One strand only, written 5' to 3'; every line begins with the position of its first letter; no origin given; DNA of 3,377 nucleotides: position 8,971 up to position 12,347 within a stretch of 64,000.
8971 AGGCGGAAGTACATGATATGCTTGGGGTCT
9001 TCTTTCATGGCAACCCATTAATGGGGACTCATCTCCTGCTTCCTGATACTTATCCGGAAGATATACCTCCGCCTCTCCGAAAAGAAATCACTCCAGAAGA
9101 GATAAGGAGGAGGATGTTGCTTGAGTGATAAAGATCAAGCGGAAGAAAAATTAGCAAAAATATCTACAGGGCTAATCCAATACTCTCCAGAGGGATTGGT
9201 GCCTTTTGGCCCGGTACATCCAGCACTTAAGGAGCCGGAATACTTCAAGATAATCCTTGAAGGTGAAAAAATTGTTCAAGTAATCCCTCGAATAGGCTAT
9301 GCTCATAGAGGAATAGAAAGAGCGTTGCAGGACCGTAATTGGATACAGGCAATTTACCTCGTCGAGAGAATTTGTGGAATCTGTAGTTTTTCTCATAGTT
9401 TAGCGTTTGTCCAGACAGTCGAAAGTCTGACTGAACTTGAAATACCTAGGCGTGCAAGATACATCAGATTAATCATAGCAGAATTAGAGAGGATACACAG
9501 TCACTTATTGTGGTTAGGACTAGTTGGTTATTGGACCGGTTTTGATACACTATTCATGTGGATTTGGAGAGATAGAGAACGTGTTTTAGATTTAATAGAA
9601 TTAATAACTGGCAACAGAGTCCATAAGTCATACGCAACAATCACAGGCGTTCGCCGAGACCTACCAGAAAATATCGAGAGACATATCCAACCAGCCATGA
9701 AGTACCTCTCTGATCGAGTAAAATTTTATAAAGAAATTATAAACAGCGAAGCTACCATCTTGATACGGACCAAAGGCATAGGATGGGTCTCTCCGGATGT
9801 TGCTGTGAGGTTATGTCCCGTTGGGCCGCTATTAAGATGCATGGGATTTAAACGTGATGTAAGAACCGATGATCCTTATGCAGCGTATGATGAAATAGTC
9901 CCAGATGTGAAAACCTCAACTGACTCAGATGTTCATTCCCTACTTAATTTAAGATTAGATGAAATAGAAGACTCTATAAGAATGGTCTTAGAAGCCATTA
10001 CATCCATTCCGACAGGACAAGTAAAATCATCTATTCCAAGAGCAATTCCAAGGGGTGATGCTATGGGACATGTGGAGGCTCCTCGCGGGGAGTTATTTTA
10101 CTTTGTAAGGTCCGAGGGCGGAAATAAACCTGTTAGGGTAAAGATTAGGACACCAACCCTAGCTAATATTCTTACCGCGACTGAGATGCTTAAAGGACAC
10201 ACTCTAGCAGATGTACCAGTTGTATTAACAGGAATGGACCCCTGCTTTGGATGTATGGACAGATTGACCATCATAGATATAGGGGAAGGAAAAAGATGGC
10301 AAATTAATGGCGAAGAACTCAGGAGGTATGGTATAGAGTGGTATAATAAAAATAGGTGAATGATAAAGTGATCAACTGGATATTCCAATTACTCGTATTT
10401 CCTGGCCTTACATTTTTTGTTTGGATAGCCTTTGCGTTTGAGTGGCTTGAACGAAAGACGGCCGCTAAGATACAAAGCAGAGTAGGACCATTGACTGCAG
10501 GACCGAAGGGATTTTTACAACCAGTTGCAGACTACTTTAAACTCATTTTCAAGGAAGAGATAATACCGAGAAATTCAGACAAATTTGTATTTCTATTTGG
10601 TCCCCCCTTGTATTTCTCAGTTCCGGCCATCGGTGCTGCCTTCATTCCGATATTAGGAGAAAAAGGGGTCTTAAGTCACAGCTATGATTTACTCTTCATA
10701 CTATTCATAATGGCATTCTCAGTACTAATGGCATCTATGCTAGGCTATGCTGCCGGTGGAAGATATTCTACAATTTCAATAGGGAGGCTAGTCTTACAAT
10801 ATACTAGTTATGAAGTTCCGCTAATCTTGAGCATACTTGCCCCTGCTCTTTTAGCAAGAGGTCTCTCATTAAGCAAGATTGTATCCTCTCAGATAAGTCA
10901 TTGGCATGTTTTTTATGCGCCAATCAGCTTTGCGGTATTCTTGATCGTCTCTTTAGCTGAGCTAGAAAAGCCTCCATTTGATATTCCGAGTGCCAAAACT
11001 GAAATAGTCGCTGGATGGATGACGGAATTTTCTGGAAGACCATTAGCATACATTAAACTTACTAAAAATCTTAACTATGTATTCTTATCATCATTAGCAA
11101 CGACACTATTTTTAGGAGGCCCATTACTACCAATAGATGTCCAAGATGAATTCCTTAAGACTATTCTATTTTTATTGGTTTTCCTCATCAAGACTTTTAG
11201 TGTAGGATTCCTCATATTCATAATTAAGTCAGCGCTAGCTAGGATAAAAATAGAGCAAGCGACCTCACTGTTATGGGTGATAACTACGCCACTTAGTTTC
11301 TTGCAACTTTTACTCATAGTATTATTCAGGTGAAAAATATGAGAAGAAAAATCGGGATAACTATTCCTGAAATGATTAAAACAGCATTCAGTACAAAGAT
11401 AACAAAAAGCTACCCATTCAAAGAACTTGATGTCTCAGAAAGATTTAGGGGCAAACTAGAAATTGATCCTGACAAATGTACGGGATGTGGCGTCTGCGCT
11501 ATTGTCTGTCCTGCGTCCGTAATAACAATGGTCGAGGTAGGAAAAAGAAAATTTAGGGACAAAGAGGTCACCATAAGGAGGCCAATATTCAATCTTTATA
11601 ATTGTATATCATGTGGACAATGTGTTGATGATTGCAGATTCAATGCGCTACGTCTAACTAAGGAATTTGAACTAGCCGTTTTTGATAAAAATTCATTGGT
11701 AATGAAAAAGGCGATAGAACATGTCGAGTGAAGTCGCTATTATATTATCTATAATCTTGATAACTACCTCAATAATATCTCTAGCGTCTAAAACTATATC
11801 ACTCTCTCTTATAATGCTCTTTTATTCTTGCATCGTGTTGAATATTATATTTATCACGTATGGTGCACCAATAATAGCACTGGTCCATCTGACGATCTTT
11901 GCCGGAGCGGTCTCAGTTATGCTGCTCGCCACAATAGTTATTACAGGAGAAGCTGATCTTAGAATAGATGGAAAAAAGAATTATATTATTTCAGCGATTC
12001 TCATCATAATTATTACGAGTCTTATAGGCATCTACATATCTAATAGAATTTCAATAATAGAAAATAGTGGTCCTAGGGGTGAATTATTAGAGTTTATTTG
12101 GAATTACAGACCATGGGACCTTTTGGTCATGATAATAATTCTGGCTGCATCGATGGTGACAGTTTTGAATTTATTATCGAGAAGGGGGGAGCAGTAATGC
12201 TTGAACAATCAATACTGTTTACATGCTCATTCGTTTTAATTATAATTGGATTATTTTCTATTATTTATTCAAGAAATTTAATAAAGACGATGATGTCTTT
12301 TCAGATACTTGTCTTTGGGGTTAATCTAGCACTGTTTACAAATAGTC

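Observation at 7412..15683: Membrane-bound [NiFe] hydrogenase built on a complete complex-I (Nuo) gene order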

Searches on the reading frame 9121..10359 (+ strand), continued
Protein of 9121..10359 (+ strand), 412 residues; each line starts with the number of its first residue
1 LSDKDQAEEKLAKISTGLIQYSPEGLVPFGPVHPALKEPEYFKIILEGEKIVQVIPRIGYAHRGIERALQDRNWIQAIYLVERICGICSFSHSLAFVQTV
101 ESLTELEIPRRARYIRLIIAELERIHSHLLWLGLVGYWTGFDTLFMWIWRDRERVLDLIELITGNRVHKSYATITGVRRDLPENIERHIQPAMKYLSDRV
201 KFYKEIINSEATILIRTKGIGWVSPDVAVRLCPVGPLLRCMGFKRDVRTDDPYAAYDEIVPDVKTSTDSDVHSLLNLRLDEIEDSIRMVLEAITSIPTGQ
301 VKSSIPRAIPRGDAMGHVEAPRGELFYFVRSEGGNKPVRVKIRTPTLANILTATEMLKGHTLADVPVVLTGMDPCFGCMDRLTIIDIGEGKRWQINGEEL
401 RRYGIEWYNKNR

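Call 97: list_cluster_members(proteins=[P0271, window:9121-10359:+])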
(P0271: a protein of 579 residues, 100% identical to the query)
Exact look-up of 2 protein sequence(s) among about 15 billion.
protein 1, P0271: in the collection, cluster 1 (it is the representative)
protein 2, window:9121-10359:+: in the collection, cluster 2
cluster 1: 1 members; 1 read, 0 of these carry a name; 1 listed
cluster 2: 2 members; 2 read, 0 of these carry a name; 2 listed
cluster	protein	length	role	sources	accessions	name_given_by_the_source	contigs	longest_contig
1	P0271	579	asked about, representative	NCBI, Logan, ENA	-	-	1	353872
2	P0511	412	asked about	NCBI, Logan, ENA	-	-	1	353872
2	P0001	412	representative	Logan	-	-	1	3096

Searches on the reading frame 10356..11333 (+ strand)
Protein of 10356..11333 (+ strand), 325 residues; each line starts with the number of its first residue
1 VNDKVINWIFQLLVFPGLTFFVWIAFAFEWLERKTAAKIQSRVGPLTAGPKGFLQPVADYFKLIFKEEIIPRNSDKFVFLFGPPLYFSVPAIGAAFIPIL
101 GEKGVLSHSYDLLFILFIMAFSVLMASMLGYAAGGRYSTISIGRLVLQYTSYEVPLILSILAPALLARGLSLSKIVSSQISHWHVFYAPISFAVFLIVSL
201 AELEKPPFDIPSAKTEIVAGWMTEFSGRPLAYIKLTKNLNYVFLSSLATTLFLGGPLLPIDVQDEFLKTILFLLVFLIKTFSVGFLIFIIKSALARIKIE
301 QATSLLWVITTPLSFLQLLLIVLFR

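Call 4: search_protein_families(library=pfam, proteins=[window:10356-11333:+], max_evalue=0.01)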
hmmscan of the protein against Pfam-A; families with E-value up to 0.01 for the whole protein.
window:10356-11333:+ (325 aa): 1 family
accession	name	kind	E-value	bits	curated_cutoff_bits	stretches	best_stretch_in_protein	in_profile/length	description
PF00146.26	NADHdh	-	8.9e-83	278.5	27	1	20-321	10-297/298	NADH dehydrogenase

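Call 5: search_protein_families(library=ncbifam, proteins=[window:10356-11333:+], max_evalue=0.01)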
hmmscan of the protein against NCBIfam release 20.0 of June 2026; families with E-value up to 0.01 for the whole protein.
window:10356-11333:+ (325 aa): 7 families
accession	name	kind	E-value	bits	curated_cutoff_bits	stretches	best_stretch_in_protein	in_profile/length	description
NF004741.0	PRK06076.1-2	equivalog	3.1e-66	223.9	305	1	8-322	20-330/337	NADH-quinone oxidoreductase subunit NuoH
NF040610.1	F420_dehyd_FpoH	exception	5e-55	187.2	475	1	8-321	10-332/339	F420H2 dehydrogenase subunit FpoH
NF004743.0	PRK06076.1-4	equivalog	6.1e-53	180.2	494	1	17-324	23-341/433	NADH-quinone oxidoreductase subunit NuoH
NF004745.0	PRK06076.1-6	equivalog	4.9e-51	174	450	1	19-322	25-330/341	NADH-quinone oxidoreductase subunit NuoH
NF004744.0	PRK06076.1-5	equivalog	5.6e-50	170.5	542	1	27-321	47-359/372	NADH-quinone oxidoreductase subunit NuoH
NF004740.0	PRK06076.1-1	equivalog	6.2e-45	154.1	399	1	17-320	21-315/325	NADH-quinone oxidoreductase subunit NuoH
NF004742.0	PRK06076.1-3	equivalog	2e-39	135.8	531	1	8-322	23-345/356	NADH-quinone oxidoreductase subunit NuoH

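Call 98: search_solved_structures(query=window:10356-11333:+, max_evalue=0.00001)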
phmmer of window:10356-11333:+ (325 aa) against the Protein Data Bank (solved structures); distinct sequences matched with E-value up to 0.00001: 36.
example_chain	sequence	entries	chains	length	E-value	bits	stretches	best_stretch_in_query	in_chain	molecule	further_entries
6nbq_A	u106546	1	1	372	3.3e-46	161.6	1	27-321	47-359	NdhA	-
6hum_A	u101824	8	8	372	3.7e-46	161.4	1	27-321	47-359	NAD(P)H-quinone oxidoreductase subunit 1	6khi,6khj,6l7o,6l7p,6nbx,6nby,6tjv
9grx_A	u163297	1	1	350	2.5e-42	148.8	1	9-321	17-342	NAD(P)H-quinone oxidoreductase subunit 1, chloroplastic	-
7eu3_A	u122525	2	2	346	5.4e-42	147.7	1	14-324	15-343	NAD(P)H-quinone oxidoreductase subunit 1, chloroplastic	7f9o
7wff_A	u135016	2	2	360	1.1e-40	143.4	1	8-324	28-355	NAD(P)H-quinone oxidoreductase subunit 1, chloroplastic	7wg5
8e9g_H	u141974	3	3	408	5.6e-38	134.5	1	20-324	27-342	NADH-quinone oxidoreductase subunit H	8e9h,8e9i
4he8_H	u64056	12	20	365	6.1e-37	131.1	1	18-322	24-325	NADH-quinone oxidoreductase subunit 8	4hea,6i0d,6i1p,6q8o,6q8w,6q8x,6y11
7nyh_H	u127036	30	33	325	3.1e-32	115.7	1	28-321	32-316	NADH-quinone oxidoreductase subunit H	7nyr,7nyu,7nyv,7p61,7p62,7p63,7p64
7a23_H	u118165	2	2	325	5.4e-32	114.9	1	22-317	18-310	Nad1m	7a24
8e73_1M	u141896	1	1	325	5.7e-32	114.8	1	22-317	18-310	Nad1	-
7ar7_H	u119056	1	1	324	1.3e-31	113.6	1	22-317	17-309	NADH-ubiquinone oxidoreductase chain 1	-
7aqq_H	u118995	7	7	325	1.3e-31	113.6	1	22-317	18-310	NADH-ubiquinone oxidoreductase chain 1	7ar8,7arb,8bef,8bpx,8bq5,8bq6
6x89_1M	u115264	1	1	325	7.5e-31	111.1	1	22-317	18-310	NU1M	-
8ud1_1H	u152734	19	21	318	2.2e-30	109.6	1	22-315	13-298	NADH-ubiquinone oxidoreductase chain 1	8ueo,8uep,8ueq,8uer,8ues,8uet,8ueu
5gpn_e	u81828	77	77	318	4.8e-30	108.5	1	22-315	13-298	NADH-ubiquinone oxidoreductase chain 1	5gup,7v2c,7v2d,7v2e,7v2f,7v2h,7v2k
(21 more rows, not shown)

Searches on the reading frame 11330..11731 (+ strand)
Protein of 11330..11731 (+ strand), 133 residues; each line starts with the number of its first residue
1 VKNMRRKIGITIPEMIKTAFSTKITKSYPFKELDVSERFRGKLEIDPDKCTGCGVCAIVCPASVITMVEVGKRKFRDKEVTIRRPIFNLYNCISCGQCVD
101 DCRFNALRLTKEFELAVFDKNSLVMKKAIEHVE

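Call 4: search_protein_families(library=pfam, proteins=[window:11330-11731:+], max_evalue=0.01)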
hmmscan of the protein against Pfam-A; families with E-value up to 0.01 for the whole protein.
window:11330-11731:+ (133 aa): 15 families
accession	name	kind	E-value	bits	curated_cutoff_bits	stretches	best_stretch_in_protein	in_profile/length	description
PF12838.12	Fer4_7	-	3e-17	63.3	27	3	49-106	1-52/52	4Fe-4S dicluster domain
PF00037.32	Fer4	-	2.7e-14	52.7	21.1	2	44-66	2-24/24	4Fe-4S binding domain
PF12837.12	Fer4_6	-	3.7e-12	46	25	2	44-65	3-24/24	4Fe-4S binding domain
PF12797.12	Fer4_2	-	4.7e-11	42.3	24.5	2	42-62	2-22/22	4Fe-4S binding domain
PF13237.11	Fer4_10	-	1.8e-10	41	25.5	1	43-102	2-52/53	4Fe-4S dicluster domain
PF13187.11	Fer4_9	-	1.2e-09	38.5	27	1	49-105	1-50/52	4Fe-4S dicluster domain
PF14697.11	Fer4_21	-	2.9e-09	37.4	35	1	43-67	34-59/59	4Fe-4S dicluster domain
PF12800.12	Fer4_4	-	2.1e-08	34.2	24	2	47-62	1-16/17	4Fe-4S binding domain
PF13484.11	Fer4_16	-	2.5e-08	35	30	2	49-74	1-28/66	4Fe-4S double cluster binding domain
PF13183.11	Fer4_8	-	9.2e-08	33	27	2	48-104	3-66/68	4Fe-4S dicluster domain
PF13534.11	Fer4_17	-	2.4e-07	31.6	22.2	1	46-63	42-59/61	4Fe-4S dicluster domain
PF25160.1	LdpA_Fe-S-bd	-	4.2e-06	26.9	27.6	1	45-68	23-46/49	LdpA Fe-S cluster-binding domain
PF13459.11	Fer4_15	-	1.8e-05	25.8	22.4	1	44-78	2-35/66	4Fe-4S single cluster domain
PF13746.11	Fer4_18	-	2.1e-05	25.1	27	0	90-116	83-109/114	4Fe-4S dicluster domain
PF13370.11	Fer4_13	-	0.00057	21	24.5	0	45-62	1-18/58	4Fe-4S single cluster domain of Ferredoxin I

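Call 5: search_protein_families(library=ncbifam, proteins=[window:11330-11731:+], max_evalue=0.01)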
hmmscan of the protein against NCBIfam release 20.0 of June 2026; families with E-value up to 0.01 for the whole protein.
window:11330-11731:+ (133 aa): 94 families (the best 25 are shown)
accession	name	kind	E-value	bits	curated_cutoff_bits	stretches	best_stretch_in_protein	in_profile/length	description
NF009053.0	PRK12387.1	subfamily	8.4e-26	90.8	204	1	17-129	6-112/180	formate hydrogenlyase complex iron-sulfur subunit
TIGR01971.1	NuoI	subfamily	2.6e-25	88.4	113.05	1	15-127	5-118/121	NADH-quinone oxidoreductase, chain I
NF004537.0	PRK05888.1-3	equivalog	6.6e-25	87.8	163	1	9-127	28-150/204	NADH-quinone oxidoreductase subunit NuoI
NF006076.0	PRK08222.1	equivalog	8.5e-24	84.3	270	1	22-128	12-111/181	hydrogenase 4 subunit H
NF006221.0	PRK08348.1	subfamily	5.7e-22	77.9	124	1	10-121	5-106/136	NADH-plastoquinone oxidoreductase subunit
TIGR00403.1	ndhI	equivalog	6.7e-20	71.4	302.35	1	20-125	34-137/183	NAD(P)H-quinone oxidoreductase subunit I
NF040612.1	F420_dehyd_FpoI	exception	3.2e-19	69.1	180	1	13-117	7-109/135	F420H2 dehydrogenase subunit FpoI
NF004541.0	PRK05888.2-2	equivalog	2.4e-17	63.3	217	1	9-126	25-130/168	NADH-quinone oxidoreductase subunit NuoI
NF004536.0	PRK05888.1-1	equivalog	4.1e-17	62.1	212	1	14-127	19-134/180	NADH-quinone oxidoreductase subunit NuoI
NF010590.0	PRK13984.1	equivalog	4.2e-17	61.5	946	1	17-120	19-121/611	putative oxidoreductase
NF004540.0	PRK05888.2-1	equivalog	4.4e-17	62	215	1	7-124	7-120/139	NADH-quinone oxidoreductase subunit NuoI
NF004546.0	PRK05888.3-3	equivalog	1.9e-15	56.8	260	1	22-115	38-132/196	NADH-quinone oxidoreductase subunit NuoI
NF004545.0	PRK05888.3-1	equivalog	2.3e-15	56.6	229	1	15-121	33-137/154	NADH-quinone oxidoreductase subunit NuoI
NF004538.0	PRK05888.1-4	equivalog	5e-15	55.5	135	1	16-128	24-138/162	NADH-quinone oxidoreductase subunit NuoI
NF004539.0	PRK05888.1-5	equivalog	4.8e-14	52.3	225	1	15-127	23-137/162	NADH-quinone oxidoreductase subunit NuoI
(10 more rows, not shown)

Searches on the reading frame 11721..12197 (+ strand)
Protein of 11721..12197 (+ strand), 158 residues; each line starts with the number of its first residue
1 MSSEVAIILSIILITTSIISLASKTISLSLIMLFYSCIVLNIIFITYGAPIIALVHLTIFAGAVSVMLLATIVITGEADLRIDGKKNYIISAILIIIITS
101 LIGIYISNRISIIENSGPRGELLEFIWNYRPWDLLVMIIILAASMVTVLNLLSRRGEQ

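Call 4: search_protein_families(library=pfam, proteins=[window:11721-12197:+], max_evalue=0.01)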
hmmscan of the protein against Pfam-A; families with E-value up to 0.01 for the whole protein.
window:11721-12197:+ (158 aa): 1 family
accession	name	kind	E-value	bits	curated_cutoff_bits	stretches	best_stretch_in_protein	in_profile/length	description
PF00499.25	Oxidored_q3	-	1.7e-06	28.3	33.2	1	17-108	2-96/146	NADH-ubiquinone/plastoquinone oxidoreductase chain 6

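Call 5: search_protein_families(library=ncbifam, proteins=[window:11721-12197:+], max_evalue=0.01)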
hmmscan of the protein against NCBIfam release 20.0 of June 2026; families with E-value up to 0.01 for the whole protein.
window:11721-12197:+ (158 aa): 2 families
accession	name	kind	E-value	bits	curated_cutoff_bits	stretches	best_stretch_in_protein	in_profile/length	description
NF005023.0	PRK06433.1-2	equivalog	1.2e-07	32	92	1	6-79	7-80/82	NADH dehydrogenase subunit J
NF009159.0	PRK12504.1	equivalog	1.6e-05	24.9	141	1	4-102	5-103/178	DUF4040 domain-containing protein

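Call 37: search_solved_structures(query=A2, max_evalue=1, show_alignments=2)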
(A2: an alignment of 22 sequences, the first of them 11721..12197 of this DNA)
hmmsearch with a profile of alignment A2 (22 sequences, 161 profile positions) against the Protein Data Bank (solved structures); distinct sequences matched with E-value up to 1: 7.
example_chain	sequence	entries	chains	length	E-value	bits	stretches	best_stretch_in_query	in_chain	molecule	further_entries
8e9g_J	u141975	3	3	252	0.0012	21.9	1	9-103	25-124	NADH-quinone oxidoreductase subunit J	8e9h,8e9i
7p64_J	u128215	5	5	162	0.0031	20.6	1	15-111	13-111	NADH-quinone oxidoreductase subunit J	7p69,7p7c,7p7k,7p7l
7p61_J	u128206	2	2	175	0.0031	20.6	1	15-111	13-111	NADH-quinone oxidoreductase subunit J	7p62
3rko_J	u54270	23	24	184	0.0049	19.9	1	15-111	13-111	NADH-QUINONE OXIDOREDUCTASE SUBUNIT J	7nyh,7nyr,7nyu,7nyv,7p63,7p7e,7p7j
9g83_J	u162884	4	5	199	0.0055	19.8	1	22-107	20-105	NADH-quinone oxidoreductase subunit J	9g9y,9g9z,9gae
8qby_J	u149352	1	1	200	0.0059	19.7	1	22-107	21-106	NADH-quinone oxidoreductase chain 10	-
4he8_J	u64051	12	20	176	0.62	13.1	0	8-88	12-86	NADH-quinone oxidoreductase subunit 10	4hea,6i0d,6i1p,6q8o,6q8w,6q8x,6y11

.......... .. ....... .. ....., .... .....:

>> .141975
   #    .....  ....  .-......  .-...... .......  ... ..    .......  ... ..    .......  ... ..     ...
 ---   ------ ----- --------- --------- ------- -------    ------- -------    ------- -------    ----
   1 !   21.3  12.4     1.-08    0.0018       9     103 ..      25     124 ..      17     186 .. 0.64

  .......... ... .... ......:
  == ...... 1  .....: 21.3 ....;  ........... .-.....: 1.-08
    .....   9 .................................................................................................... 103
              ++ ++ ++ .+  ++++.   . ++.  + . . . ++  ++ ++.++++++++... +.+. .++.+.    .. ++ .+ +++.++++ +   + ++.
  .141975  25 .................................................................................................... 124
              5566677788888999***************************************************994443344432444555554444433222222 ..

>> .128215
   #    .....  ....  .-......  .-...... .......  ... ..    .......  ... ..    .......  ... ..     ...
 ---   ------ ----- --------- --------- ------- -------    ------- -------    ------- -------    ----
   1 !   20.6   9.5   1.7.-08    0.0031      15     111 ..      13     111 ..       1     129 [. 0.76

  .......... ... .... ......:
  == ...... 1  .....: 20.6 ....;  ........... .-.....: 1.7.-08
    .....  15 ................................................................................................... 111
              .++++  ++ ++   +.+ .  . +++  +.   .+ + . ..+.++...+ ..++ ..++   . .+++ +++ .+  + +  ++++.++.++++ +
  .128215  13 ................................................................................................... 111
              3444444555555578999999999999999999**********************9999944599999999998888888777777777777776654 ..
